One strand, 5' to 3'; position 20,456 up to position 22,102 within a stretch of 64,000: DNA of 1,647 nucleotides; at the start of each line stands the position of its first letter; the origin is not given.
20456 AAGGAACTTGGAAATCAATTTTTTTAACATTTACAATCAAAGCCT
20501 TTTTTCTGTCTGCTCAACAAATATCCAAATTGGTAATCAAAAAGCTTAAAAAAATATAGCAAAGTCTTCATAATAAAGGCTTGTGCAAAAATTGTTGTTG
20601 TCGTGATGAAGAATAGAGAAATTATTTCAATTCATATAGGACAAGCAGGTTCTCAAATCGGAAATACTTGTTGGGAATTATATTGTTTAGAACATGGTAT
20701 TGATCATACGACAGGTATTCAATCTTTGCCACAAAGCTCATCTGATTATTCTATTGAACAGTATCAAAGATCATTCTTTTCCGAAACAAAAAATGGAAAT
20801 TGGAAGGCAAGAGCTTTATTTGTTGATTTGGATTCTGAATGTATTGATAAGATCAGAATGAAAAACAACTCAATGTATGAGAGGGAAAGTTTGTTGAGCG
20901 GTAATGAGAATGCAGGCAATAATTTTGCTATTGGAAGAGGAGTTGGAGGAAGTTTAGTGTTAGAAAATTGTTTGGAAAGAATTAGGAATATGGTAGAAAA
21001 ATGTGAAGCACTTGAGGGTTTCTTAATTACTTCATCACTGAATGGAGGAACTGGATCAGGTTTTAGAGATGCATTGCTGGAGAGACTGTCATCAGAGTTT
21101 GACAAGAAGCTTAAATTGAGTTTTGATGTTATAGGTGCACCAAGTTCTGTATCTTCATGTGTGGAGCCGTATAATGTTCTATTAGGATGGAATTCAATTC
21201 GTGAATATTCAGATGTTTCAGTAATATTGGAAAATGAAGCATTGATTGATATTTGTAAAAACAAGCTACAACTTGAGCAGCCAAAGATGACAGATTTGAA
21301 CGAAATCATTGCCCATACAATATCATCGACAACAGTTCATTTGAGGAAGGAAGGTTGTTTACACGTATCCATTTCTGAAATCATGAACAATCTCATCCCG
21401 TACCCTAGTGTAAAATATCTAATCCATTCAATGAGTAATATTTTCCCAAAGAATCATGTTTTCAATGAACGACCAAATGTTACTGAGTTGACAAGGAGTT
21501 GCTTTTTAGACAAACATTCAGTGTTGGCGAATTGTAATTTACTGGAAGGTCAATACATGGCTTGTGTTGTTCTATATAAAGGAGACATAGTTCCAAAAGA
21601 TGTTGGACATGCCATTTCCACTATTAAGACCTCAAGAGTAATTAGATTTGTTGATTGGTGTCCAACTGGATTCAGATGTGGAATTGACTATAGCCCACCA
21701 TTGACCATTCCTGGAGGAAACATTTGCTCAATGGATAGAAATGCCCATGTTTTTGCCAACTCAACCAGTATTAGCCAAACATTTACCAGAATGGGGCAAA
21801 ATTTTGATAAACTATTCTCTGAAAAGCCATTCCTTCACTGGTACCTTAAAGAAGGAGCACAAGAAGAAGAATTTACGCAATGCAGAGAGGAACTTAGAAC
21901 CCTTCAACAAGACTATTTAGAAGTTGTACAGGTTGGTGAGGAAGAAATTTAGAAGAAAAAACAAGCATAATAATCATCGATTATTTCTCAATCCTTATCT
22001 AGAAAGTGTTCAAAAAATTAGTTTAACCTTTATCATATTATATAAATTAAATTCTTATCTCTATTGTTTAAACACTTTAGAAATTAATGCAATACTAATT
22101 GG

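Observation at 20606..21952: Strongly divergent alpha-tubulin-like paralogue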

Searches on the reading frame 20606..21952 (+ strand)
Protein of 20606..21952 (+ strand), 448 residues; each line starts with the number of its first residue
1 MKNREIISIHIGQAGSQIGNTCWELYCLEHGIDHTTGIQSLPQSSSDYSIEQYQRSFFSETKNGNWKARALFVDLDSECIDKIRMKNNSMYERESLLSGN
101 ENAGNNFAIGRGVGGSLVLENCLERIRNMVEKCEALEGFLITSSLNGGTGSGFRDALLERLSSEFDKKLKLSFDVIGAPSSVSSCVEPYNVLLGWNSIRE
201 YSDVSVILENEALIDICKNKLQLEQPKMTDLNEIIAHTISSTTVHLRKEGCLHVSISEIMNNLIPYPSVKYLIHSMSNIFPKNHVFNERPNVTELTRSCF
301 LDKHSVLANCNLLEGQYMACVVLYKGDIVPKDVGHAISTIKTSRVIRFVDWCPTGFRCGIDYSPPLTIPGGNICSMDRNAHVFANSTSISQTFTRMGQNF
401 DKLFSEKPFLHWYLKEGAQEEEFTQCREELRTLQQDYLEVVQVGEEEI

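Call 3: search_protein_families(library=pfam, proteins=[window:20606-21952:+], max_evalue=0.01)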
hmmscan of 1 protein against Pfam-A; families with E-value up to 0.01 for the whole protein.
window:20606-21952:+ (448 aa): 3 families
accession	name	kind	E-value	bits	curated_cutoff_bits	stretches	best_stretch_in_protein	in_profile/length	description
PF00091.31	Tubulin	-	1.2e-49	169.6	33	1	5-218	1-190/190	Tubulin/FtsZ family, GTPase domain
PF03953.22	Tubulin_C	-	2.3e-26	92.8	26.6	1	267-396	1-124/126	Tubulin C-terminal domain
PF10891.13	DUF2719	-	0.0054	17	26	0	179-228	19-67/81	Protein of unknown function (DUF2719)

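Call 4: search_solved_structures(query=window:20606-21949:+, max_evalue=1e-10, show_alignments=2)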
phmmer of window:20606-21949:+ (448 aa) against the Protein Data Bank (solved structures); distinct sequences matched with E-value up to 1e-10: 170 (the best 60 are shown).
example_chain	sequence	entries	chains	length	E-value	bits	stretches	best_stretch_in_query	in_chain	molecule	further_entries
9r4x_A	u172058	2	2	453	1e-133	449.5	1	4-440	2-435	Tubulin alpha chain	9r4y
6u0h_A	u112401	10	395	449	3.8e-131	441.1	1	4-440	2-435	Tubulin alpha chain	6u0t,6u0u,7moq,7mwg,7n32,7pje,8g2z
8g3d_AA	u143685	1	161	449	4.9e-131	440.7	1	4-440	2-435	Tubulin alpha chain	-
5ubq_C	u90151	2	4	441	5.5e-131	440.5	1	4-440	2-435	Tubulin alpha chain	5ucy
6u42_2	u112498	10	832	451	1.9e-130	438.8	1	4-440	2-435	Tubulin alpha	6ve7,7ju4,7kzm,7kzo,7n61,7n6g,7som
7miz_A0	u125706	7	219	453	1.1e-129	436.2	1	4-440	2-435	Tubulin alpha chain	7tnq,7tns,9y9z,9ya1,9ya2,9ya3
7tnt_2A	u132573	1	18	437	2.2e-129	435.2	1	4-440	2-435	Tubulin alpha chain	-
8yal_B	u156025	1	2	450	3.8e-127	427.9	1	4-440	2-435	Tubulin alpha-3 chain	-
9eok_A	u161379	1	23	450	4.9e-127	427.5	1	4-440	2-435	Tubulin alpha chain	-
8y9f_B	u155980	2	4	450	5e-127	427.5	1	4-440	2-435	Tubulin alpha-3 chain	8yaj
8yar_B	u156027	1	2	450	6.4e-127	427.1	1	4-440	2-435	Tubulin alpha-3 chain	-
9g0s_a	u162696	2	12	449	9.4e-127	426.6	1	4-440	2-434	Tubulin alpha chain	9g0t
8snb_AA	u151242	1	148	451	1.4e-126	426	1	4-440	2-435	Tubulin alpha chain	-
9g0p_a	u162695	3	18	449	1.5e-126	425.9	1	4-440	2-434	Tubulin alpha chain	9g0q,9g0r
9fvj_a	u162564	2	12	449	3.7e-126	424.6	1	4-440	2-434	Tubulin alpha chain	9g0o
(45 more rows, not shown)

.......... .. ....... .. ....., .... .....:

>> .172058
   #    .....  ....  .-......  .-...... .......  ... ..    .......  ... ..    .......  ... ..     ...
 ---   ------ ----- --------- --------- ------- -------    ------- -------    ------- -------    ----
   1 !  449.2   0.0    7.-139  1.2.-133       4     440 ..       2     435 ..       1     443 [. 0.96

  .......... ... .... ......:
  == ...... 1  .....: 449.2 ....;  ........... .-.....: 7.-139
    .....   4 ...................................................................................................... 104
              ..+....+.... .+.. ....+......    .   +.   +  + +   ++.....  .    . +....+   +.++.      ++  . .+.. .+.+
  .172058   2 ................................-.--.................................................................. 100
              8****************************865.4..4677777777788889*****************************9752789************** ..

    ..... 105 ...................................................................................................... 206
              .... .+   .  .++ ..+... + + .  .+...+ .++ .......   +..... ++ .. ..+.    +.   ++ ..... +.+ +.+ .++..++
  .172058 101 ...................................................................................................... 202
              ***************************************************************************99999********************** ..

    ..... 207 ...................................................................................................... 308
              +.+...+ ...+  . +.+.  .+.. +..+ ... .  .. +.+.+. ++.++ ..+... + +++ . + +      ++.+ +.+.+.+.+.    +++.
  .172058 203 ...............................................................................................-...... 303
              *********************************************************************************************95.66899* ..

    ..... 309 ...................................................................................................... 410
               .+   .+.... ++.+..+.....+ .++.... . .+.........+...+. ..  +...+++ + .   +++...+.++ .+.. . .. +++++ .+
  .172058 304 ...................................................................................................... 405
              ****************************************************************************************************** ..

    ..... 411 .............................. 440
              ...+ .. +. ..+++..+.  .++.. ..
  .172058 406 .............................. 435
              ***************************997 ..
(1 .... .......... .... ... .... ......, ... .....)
